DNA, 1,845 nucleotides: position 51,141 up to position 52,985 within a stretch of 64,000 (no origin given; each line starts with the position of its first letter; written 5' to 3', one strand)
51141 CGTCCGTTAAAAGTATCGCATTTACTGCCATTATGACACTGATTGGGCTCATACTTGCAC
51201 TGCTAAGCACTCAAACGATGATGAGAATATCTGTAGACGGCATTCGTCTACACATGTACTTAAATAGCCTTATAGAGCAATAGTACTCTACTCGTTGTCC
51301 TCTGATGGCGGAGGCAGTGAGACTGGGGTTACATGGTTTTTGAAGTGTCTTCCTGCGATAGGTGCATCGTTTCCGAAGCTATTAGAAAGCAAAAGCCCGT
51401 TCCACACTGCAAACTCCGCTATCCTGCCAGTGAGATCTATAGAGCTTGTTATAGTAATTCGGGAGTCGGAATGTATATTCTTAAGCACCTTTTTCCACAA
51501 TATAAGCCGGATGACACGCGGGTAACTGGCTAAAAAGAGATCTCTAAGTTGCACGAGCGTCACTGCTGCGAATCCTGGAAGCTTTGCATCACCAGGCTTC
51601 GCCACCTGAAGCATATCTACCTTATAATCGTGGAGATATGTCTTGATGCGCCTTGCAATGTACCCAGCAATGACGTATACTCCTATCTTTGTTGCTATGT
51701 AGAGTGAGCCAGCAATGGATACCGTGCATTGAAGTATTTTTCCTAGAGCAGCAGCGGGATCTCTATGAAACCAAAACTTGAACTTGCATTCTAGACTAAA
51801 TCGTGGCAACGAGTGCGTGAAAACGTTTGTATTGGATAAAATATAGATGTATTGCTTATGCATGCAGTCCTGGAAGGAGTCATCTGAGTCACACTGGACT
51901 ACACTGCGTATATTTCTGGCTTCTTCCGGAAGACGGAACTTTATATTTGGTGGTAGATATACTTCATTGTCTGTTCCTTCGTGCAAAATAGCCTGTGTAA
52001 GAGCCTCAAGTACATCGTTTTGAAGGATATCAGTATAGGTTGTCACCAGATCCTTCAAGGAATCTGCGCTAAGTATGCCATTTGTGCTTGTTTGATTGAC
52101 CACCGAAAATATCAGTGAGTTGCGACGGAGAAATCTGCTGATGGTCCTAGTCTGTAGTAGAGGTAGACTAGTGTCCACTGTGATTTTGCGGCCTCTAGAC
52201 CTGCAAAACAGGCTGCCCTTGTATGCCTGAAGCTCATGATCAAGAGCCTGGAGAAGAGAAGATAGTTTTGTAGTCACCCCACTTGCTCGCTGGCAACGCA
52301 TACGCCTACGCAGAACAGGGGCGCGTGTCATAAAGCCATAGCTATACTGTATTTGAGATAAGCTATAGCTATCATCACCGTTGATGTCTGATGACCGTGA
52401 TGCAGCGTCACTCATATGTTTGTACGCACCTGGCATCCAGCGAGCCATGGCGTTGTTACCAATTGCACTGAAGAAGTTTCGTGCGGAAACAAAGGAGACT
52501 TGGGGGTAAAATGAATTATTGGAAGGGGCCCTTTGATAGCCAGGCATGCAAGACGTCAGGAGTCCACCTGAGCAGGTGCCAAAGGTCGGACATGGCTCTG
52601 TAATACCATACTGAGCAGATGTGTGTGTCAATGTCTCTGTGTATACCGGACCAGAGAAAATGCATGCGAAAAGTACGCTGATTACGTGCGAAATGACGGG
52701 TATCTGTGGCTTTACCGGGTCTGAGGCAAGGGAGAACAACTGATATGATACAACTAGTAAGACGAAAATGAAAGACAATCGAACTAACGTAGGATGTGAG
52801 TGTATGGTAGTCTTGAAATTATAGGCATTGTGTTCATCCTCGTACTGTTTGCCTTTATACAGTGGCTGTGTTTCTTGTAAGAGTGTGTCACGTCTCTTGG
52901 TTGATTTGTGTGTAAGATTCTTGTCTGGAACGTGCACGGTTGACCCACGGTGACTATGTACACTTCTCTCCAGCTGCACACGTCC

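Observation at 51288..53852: Candidate HeH/LEM-domain inner nuclear membrane protein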

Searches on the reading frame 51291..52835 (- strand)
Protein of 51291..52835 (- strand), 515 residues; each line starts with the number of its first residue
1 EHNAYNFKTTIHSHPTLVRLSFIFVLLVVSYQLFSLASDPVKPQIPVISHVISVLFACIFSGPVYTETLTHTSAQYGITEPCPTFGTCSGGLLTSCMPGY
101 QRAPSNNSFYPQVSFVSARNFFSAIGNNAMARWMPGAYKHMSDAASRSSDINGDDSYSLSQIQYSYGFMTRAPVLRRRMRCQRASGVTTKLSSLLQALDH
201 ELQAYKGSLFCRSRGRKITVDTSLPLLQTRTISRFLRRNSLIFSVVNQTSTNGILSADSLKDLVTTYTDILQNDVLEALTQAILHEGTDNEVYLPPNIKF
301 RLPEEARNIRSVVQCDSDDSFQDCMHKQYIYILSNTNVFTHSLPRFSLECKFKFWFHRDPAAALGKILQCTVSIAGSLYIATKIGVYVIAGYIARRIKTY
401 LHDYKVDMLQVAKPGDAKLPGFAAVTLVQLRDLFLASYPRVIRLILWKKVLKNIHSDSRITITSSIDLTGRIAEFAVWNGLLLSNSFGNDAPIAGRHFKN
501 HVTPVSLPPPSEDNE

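Call 62: predict_structure(alignment_id=A4)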
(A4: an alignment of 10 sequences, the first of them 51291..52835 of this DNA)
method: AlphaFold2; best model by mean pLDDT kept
length: 515 residues; sequences in the alignment: 10
mean_pLDDT: 62.1   pTM: 0.39
mean pLDDT of the five models: 62.1, 61.6, 60.9, 57.1, 50.0
residues with pLDDT >= 90: 0; 70-90: 198; 50-70: 192; < 50: 125
segments of 3 or more residues with pLDDT < 50: 1-12, 107-111, 146-165, 213-219, 244-269, 286-294, 413-422, 481-515
pLDDT, mean of each block of 10 residues (from residue 1): 38 63 77 67 56 71 65 59 71 72 58 67 76 68 50 35 51 70 65 75 68 47 71 74 43 38 43 66 52 55 64 66 69 74 62 61 70 82 84 84 69 44 67 82 84 78 63 67 33 32 34 35
secondary structure, 60 per line:
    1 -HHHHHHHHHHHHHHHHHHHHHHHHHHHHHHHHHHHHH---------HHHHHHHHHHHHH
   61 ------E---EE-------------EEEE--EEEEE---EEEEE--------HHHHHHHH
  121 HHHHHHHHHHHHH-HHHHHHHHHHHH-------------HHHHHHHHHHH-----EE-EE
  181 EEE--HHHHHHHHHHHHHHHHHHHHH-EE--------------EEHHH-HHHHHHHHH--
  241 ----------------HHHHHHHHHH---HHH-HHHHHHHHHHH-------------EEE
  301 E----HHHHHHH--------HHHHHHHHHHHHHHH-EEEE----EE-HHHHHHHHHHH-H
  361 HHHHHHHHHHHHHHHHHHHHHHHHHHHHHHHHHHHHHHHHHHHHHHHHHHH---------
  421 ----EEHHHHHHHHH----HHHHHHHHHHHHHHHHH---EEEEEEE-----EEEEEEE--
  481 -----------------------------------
elements in order: H2-38 H48-60 E86-89 E92-96 E100-104 H113-133 H135-146 H160-170 E179-183 H186-206 H230-238 H257-266 H274-284 E298-301 H306-312 H321-335 E337-340 H348-358 H360-411 H427-435 H440-456 E460-466 E472-478

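Call 65: fold_search(model_id=the predicted structure, library=pdb)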
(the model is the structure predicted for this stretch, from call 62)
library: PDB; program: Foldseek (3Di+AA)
matches with E <= 10: 297; with E <= 0.001: 0
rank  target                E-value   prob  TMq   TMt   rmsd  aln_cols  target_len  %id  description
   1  3p9c                  7.9e-02  0.80  0.10  0.14  10.4       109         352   10  Crystal structure of perennial ryegrass LpOMT1 bound to SAH (released 2011-01-12)
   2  6iwt_A                1.7e-01  0.66  0.11  0.14   9.0       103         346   14  Crystal structure of methyltransferase COMT-S in P. praeruptorum (released 2019-04-03)
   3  1kyz_C                2.6e-01  0.66  0.11  0.15   8.8       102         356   10  Crystal Structure Analysis of Caffeic acid/5-hydroxyferulic acid 3/5-O-methyltransferase Ferulic Acid Complex (released 2002-08-28)
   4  5xoh                  2.8e-01  0.60  0.11  0.14   9.5       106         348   14  Crystal structure of bergaptol o-methyltransferase complex (released 2018-05-23)
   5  6i70_A                3.3e-01  0.57  0.11  0.15   9.1       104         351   14  Structure of Fragaria ananassa O-methyltransferase - apo form (released 2019-11-27)
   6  3p9i_A                3.7e-01  0.41  0.10  0.14  11.1       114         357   10  Crystal structure of perennial ryegrass LpOMT1 complexed with S-adenosyl-L-homocysteine and sinapaldehyde (released 2011-01-12)
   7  3elk_B                3.9e-01  0.89  0.11  0.48   4.6        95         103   14  Crystal structure of putative transcriptional regulator TA0346 from Thermoplasma acidophilum (released 2008-09-30)
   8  1fp1                  3.9e-01  0.57  0.11  0.16  10.9       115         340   13  CRYSTAL STRUCTURE ANALYSIS OF CHALCONE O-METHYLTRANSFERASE (released 2001-03-07)
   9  6i71_A                4.1e-01  0.51  0.11  0.15   8.7       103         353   14  Structure of Fragaria ananassa O-methyltransferase in complex with S-adenosylhomocysteine (released 2019-11-27)
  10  5cvj_A                4.5e-01  0.47  0.11  0.14   9.5       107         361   14  Monolignol 4-O-methyltransferase 5 - coniferyl alcohol (released 2015-09-16)
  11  5cvj_D                4.8e-01  0.44  0.11  0.14   9.9       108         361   12  Monolignol 4-O-methyltransferase 5 - coniferyl alcohol (released 2015-09-16)
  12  3reo_B                5.1e-01  0.35  0.10  0.13   9.7       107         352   13  Monolignol O-methyltransferase (MOMT) (released 2012-03-14)
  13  5cvj_B                5.1e-01  0.33  0.10  0.14  10.1       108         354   14  Monolignol 4-O-methyltransferase 5 - coniferyl alcohol (released 2015-09-16)
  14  5cvj_C                5.7e-01  0.41  0.11  0.15   9.7       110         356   14  Monolignol 4-O-methyltransferase 5 - coniferyl alcohol (released 2015-09-16)
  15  3p9i_B                6.0e-01  0.41  0.11  0.14  11.1       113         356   11  Crystal structure of perennial ryegrass LpOMT1 complexed with S-adenosyl-L-homocysteine and sinapaldehyde (released 2011-01-12)
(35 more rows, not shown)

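Call 66: search_solved_structures(query=A4, max_evalue=10, show_alignments=3)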
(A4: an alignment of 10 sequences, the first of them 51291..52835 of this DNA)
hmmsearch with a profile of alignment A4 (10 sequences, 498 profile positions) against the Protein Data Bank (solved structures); distinct sequences matched with E-value up to 10: 0.
